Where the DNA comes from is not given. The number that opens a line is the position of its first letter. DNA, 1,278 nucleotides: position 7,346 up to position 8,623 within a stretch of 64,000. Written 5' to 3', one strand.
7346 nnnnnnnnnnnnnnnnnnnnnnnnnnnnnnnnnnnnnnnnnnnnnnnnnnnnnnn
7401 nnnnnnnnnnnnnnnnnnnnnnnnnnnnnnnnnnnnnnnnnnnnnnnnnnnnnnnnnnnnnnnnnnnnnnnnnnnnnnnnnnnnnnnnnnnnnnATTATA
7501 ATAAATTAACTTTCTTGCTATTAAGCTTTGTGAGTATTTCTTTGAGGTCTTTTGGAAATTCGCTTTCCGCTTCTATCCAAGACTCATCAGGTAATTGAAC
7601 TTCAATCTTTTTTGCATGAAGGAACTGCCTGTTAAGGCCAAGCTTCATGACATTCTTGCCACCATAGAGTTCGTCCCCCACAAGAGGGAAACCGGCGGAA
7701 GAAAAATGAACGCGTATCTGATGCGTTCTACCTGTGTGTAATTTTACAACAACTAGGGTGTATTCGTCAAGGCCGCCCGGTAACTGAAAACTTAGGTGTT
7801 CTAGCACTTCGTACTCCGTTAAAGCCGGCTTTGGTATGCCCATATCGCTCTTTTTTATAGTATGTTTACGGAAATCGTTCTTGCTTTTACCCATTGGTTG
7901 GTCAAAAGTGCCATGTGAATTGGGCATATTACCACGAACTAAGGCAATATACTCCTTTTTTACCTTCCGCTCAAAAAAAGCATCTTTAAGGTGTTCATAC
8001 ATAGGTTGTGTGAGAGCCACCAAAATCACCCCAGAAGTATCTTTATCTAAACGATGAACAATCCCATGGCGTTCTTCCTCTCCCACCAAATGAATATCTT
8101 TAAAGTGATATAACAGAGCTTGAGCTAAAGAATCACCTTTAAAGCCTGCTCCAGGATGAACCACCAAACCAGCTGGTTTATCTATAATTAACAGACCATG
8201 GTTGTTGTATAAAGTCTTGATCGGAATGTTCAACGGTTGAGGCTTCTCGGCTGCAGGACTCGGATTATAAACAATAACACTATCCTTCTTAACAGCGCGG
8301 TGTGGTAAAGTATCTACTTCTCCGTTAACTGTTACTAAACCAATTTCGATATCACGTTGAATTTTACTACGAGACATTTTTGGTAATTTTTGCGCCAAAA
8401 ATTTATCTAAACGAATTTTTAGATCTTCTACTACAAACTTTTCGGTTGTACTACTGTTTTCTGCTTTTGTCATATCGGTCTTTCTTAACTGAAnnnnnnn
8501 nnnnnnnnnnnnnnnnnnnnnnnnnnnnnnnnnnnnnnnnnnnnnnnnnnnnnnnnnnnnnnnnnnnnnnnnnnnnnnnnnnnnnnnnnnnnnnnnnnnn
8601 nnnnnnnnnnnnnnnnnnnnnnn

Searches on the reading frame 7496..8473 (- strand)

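Call 78: search_protein_families(library=pfam, proteins=[window:7496-8473:-], max_evalue=0.001)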
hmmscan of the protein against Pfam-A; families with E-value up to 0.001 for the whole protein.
window:7496-8473:- (325 aa): 2 families
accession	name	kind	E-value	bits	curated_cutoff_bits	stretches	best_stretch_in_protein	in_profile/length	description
PF00849.27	PseudoU_synth_2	-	1.8e-31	109.9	26.8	1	94-259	2-152/152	RNA pseudouridylate synthase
PF01479.30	S4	-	2.5e-08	33.9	22.8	1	21-66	2-47/48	S4 domain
